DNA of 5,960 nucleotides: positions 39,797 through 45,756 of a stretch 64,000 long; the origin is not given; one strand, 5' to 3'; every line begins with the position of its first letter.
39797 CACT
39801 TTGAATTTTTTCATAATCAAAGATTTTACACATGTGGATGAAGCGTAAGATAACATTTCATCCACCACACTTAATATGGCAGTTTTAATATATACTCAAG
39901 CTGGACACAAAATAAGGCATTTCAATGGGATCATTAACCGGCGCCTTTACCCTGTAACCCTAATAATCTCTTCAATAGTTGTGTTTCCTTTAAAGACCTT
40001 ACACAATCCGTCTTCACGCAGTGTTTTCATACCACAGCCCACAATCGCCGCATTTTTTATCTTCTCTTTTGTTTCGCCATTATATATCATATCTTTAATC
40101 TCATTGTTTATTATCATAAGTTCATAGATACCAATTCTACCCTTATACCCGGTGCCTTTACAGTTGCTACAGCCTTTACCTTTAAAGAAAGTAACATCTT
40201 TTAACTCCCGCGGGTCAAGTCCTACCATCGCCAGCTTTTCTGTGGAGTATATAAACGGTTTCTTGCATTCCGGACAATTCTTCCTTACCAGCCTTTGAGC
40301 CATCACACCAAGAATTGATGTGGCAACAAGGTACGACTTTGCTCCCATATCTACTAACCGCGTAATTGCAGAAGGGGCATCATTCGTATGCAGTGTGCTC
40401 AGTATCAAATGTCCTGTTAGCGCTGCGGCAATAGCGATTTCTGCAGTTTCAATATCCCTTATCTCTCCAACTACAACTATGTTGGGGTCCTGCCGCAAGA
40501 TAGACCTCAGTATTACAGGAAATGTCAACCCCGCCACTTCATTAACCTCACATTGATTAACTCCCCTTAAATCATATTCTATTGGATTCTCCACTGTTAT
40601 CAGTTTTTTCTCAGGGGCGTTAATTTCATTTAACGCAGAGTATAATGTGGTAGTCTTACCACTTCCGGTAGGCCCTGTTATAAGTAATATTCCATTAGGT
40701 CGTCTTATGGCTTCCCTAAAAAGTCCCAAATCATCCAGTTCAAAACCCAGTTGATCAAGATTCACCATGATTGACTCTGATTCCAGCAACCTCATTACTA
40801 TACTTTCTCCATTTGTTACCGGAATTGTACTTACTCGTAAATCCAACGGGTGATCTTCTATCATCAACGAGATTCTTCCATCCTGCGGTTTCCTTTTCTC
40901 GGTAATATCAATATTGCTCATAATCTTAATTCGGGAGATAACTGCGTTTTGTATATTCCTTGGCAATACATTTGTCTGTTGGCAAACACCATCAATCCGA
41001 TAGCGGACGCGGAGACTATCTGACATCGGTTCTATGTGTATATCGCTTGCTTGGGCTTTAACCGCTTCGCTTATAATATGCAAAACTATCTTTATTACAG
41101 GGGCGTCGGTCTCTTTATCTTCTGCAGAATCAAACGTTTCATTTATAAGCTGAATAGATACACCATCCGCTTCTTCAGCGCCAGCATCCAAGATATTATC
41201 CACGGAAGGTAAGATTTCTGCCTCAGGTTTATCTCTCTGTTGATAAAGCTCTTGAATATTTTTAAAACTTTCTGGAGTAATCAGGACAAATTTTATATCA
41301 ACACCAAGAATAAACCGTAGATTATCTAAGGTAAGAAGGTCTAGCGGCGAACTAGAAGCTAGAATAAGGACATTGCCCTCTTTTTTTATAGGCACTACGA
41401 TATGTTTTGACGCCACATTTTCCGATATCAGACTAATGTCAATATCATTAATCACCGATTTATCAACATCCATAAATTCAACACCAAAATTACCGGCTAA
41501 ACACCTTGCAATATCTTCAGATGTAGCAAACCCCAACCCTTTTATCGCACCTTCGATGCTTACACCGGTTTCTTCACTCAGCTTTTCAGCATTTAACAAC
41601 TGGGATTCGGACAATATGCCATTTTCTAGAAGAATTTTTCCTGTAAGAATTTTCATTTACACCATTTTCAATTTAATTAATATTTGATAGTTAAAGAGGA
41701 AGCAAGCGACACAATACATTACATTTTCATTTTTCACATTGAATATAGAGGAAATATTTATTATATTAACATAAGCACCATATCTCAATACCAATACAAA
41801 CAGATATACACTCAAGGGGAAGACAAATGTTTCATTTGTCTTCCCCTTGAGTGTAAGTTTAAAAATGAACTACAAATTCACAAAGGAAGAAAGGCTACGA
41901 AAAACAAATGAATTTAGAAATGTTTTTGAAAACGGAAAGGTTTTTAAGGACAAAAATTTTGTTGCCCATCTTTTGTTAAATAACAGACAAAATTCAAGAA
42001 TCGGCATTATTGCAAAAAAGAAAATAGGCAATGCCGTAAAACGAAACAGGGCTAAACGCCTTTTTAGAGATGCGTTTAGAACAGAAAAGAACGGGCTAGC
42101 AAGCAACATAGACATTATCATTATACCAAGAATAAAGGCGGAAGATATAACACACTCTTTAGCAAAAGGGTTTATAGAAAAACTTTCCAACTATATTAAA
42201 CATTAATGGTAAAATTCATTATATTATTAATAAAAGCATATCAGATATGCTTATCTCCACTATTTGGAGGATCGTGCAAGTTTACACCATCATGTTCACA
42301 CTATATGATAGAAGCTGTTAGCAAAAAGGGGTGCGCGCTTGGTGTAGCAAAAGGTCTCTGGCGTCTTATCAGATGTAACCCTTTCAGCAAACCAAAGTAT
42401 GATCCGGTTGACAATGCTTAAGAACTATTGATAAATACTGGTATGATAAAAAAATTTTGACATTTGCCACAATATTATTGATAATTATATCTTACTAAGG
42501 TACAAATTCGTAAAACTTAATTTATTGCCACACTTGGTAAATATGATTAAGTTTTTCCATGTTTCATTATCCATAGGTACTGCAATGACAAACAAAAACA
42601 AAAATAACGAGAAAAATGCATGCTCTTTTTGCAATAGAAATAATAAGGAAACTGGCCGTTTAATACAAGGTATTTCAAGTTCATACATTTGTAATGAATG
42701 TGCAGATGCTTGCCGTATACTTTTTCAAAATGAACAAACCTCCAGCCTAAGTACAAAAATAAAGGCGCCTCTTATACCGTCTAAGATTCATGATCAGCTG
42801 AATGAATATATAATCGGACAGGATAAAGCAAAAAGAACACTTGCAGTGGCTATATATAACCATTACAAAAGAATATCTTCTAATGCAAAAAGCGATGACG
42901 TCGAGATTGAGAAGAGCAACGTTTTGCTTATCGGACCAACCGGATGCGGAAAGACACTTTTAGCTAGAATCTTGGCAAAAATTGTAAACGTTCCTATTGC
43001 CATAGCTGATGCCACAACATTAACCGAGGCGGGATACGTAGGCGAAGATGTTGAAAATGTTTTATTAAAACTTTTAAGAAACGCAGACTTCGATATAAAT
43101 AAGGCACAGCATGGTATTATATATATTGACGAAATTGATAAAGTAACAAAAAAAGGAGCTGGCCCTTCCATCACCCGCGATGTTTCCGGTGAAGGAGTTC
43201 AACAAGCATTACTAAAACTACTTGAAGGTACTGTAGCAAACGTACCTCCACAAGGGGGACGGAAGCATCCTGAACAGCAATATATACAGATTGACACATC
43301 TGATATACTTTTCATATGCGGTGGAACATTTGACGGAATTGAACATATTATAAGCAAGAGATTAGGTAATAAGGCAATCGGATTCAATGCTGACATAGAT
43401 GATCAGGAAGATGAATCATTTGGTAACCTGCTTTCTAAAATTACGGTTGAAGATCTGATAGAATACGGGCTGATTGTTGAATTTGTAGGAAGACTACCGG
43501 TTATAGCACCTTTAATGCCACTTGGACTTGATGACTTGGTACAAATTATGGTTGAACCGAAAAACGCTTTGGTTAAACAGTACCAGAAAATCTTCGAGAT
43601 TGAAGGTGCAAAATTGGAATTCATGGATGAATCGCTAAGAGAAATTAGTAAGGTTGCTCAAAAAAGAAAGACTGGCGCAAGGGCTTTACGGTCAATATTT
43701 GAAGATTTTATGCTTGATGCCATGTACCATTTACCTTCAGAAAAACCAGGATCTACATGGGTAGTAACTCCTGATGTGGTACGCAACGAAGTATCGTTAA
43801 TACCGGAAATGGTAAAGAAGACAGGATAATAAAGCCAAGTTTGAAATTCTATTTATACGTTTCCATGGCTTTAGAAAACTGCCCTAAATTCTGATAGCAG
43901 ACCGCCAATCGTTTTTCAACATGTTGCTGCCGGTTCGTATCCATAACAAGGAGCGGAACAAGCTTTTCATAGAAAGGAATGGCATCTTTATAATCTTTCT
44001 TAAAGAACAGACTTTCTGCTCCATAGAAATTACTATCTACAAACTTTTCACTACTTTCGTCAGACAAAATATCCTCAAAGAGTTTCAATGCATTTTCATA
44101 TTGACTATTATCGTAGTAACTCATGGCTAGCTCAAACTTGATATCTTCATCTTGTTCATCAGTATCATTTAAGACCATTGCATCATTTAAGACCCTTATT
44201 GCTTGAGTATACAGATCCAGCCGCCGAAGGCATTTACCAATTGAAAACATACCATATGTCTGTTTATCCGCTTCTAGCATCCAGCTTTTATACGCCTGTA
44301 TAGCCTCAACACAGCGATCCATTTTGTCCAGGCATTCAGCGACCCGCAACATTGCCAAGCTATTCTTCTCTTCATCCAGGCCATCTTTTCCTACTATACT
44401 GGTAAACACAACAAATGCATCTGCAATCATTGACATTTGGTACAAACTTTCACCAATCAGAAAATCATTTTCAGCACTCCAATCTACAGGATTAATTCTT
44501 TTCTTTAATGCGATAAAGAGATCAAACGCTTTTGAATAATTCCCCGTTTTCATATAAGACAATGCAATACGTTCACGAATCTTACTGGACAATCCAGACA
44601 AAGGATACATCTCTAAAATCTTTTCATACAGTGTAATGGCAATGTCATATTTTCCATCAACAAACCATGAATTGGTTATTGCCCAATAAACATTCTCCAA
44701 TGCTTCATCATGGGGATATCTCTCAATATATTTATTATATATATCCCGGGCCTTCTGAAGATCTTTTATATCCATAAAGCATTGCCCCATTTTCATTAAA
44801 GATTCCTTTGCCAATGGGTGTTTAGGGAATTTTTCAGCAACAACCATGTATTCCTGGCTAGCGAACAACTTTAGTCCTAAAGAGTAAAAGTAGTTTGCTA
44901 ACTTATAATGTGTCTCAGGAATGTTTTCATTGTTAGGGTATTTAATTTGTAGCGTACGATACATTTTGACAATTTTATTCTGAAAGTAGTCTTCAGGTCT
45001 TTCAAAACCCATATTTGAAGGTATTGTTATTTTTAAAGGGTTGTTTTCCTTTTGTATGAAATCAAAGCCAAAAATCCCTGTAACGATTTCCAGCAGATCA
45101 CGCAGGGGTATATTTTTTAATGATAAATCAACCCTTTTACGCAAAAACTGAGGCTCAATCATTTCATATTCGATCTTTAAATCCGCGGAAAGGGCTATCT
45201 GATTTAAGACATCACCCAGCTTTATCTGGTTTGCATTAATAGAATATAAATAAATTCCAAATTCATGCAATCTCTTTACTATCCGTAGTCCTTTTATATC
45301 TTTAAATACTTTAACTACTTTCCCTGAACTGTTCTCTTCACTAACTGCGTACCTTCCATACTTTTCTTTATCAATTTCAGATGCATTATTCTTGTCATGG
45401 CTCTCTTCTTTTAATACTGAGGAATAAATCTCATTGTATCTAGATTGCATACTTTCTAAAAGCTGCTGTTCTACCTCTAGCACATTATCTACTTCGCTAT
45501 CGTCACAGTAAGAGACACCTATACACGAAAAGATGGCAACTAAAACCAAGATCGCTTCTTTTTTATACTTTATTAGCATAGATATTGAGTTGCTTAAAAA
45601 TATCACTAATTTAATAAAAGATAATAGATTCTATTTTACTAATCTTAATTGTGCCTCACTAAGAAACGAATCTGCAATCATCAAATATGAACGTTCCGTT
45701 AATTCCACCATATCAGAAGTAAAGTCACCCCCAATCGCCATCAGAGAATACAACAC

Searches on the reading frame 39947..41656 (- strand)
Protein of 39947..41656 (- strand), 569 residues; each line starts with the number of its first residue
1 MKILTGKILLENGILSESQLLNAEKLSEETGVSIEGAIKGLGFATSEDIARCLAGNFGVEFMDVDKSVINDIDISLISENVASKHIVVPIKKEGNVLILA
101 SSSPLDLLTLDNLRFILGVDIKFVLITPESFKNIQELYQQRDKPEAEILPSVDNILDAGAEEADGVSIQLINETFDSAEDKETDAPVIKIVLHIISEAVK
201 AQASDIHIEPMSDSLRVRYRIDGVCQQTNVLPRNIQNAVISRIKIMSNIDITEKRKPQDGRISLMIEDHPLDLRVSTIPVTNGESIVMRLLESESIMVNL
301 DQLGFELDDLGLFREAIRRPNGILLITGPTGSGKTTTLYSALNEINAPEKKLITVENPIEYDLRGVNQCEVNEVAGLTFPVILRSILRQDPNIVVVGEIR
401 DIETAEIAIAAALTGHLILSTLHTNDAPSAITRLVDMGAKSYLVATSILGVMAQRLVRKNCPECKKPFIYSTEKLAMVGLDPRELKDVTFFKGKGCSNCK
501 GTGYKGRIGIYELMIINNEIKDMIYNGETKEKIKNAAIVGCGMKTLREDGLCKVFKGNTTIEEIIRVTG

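Call 25: search_protein_families(library=pfam, proteins=[window:39947-41656:-], max_evalue=0.001)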
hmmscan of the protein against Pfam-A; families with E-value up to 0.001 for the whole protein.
window:39947-41656:- (569 aa): 5 families
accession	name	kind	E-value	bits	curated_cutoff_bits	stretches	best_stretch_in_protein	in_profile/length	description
PF00437.27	T2SSE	-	8.2e-131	436.5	24.9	1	181-566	2-370/370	Type II/IV secretion system protein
PF05157.20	MshEN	-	3.3e-16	59.5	23.1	1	57-143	1-88/90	MshEN domain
PF25199.1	nSTAND_NTPase5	-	0.00048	20.4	34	0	318-364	38-85/145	Novel STAND NTPase 5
PF13401.12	AAA_22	-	0.00076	20.2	27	0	320-357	4-41/130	AAA domain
PF13191.12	AAA_16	-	0.00099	20.1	32.6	0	315-348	17-51/167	AAA ATPase domain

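Call 42: search_protein_families(library=ncbifam, proteins=[window:39947-41656:-], max_evalue=0.01)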
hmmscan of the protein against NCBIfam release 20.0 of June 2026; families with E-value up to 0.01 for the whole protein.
window:39947-41656:- (569 aa): 23 families
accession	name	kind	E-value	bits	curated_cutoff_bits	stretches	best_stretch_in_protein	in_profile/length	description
TIGR02538.1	type_IV_pilB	equivalog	4.5e-181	603.3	675.65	1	6-568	3-562/564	type IV-A pilus assembly ATPase PilB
TIGR02533.1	type_II_gspE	equivalog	2e-173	577.6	630.25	1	77-568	4-486/486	type II secretion system ATPase GspE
NF053534.1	T4PilAsmATPsTfpB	equivalog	3.2e-139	465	850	1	48-568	67-582/584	type IV pilus assembly ATPase TfpB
NF007755.0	PRK10436.1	equivalog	2.7e-132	441.7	617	1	81-569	13-460/465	type II secretion system protein GspE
NF041000.1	ATPase_ComGA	equivalog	1.4e-77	260.3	300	1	193-458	2-266/267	competence type IV pilus ATPase ComGA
TIGR01420.1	pilT_fam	subfamily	2.4e-54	184.9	319.1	1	193-460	4-271/343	PilT/PilU family type 4a pilus ATPase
TIGR02525.1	plasmid_TraJ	equivalog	2.3e-26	92.6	368.3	1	285-441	119-276/372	plasmid transfer ATPase TraJ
TIGR02524.1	dot_icm_DotB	equivalog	3e-19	69.5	463.3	1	315-437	128-259/358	Dot/Icm type IV secretion system ATPase DotB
NF058587.1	archaellum_moto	equivalog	3.4e-15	55.8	550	1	324-435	278-394/527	archaellum flagellar ATPase motor FlaI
TIGR02782.1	TrbB_P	equivalog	1.7e-13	50.5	304.55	1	312-437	128-255/303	P-type conjugative transfer ATPase TrbB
TIGR02788.1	VirB11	equivalog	3.4e-13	49.3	249.95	1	312-441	136-269/308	P-type DNA transfer ATPase VirB11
NF010407.0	PRK13833.1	subfamily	1.4e-12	47.7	499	1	312-440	136-265/323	conjugal transfer protein TrbB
TIGR03819.1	heli_sec_ATPase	hypoth_equivalog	5.1e-12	45.6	373.15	1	281-444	137-307/340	TadA family conjugal transfer-associated ATPase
NF008411.1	PRK11234.1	equivalog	2.8e-11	42.5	1170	1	6-141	485-620/723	cyclic di-3',5'-guanylate-activated glycosyltransferase NfrB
NF010469.0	PRK13894.1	subfamily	3.1e-11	43.2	508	1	313-436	142-266/320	conjugal transfer ATPase TrbB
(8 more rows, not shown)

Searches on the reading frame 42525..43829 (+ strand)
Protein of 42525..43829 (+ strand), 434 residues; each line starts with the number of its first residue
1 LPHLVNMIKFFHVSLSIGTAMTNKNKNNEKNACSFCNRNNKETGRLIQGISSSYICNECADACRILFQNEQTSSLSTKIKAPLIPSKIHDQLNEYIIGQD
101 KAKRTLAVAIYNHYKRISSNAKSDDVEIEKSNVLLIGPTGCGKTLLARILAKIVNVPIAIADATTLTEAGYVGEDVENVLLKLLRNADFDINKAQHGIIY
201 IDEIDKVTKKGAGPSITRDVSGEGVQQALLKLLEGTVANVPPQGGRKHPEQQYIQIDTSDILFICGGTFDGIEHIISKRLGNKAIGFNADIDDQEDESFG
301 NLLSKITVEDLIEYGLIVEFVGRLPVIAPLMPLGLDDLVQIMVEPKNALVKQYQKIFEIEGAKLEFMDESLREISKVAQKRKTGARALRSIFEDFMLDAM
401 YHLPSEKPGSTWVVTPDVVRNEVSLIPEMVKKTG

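Call 25: search_protein_families(library=pfam, proteins=[window:42525-43829:+], max_evalue=0.001)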
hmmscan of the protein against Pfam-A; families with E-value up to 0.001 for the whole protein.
window:42525-43829:+ (434 aa): 10 families
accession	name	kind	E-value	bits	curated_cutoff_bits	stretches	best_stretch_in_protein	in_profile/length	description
PF07724.20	AAA_2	-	2.6e-29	102.8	27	1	130-327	3-166/166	AAA domain (Cdc48 subfamily)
PF00004.35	AAA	-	1.6e-16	61.4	21.2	1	133-239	1-98/131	ATPase family associated with various cellular activities (AAA)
PF06689.19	zf-C4_ClpX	-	1.2e-10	41.5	27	1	32-64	2-34/39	ClpX C4-type zinc finger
PF10431.15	ClpB_D2-small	-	4.2e-07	30.4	21.9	1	335-406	3-70/81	C-terminal, D2-small domain, of ClpB protein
PF05496.18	RuvB_N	-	4.7e-07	30.1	27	1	91-208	5-97/159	Holliday junction DNA helicase RuvB P-loop domain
PF00493.29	MCM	-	1.2e-06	28.3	23.3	1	80-210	10-136/224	MCM P-loop domain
PF07728.20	AAA_5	-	3.7e-06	27.4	22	1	132-209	1-80/139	AAA domain (dynein-related subfamily)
PF01078.27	Mg_chelatase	-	3.1e-05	23.9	20.3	0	131-155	23-47/207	Magnesium chelatase, subunit ChlI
PF14532.12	Sigma54_activ_2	-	3.6e-05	24.5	25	1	125-209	16-83/138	Sigma-54 interaction domain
PF00158.32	Sigma54_activat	-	0.00049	20.3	20.2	0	124-152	16-44/168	Sigma-54 interaction domain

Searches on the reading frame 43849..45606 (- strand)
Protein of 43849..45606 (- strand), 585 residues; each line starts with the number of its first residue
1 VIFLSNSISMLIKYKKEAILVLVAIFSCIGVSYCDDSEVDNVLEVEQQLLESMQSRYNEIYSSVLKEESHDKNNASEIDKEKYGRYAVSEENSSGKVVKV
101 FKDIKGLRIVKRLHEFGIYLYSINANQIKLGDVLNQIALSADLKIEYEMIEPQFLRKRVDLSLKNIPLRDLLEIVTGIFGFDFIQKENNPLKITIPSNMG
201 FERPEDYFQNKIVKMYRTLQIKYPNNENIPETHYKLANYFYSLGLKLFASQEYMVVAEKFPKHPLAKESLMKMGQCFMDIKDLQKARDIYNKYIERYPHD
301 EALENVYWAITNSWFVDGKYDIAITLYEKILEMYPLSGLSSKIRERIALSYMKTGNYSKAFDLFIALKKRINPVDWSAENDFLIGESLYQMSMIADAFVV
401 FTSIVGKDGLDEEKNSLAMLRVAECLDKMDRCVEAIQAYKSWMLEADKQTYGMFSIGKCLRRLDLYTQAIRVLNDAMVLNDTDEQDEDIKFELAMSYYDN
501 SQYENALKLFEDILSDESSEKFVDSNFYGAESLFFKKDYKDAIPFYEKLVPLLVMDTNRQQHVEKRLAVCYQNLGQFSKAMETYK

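Call 25: search_protein_families(library=pfam, proteins=[window:43849-45606:-], max_evalue=0.001)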
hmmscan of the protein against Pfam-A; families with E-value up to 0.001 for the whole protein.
window:43849-45606:- (585 aa): 18 families
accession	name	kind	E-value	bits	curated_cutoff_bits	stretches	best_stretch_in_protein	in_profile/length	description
PF13174.12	TPR_6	-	2.8e-24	84.5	26.3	1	268-299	1-32/33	Tetratricopeptide repeat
PF07719.23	TPR_2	-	1.1e-20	72.4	27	0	268-300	2-34/34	Tetratricopeptide repeat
PF00515.34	TPR_1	-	3e-18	65.2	27.8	0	565-585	5-25/34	Tetratricopeptide repeat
PF13424.12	TPR_12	-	3e-16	59.8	30.1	0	257-297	33-75/77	Tetratricopeptide repeat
PF14559.12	TPR_19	-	5.5e-16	59.1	25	0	537-584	5-48/68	Tetratricopeptide repeat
PF12895.13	ANAPC3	-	1.8e-14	54.2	27.2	0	485-548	21-81/82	Anaphase-promoting complex, cyclosome, subunit 3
PF13432.12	TPR_16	-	3e-14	53.6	32.7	0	492-550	2-58/65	Tetratricopeptide repeat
PF13428.12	TPR_14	-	5.5e-13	48.6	23.5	0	270-303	4-37/44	Tetratricopeptide repeat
PF13181.12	TPR_8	-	1.5e-12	47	25.7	0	268-299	2-33/34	Tetratricopeptide repeat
PF13176.12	TPR_7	-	4e-08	33.2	27.9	0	566-585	4-23/36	Tetratricopeptide repeat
PF20308.4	TPR-S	-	6.3e-07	30.4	27.6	0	320-370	2-47/102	Tetratricopeptide Repeats-Sensor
PF13374.12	TPR_10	-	1.6e-05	25.2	27.5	0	493-514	8-29/42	Tetratricopeptide repeat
PF24575.1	TPR_Slam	-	4.6e-05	24.2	35.2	0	280-360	28-100/104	Surface lipoprotein assembly modifier, N-terminal TPR repeats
PF13525.12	YfiO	-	4.9e-05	23.6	25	0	465-528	20-83/203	Outer membrane lipoprotein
PF23354.1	TPR_NUP160_120_M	-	6e-05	22.9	27.2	0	478-553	28-101/265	NUP160/120 middle TPR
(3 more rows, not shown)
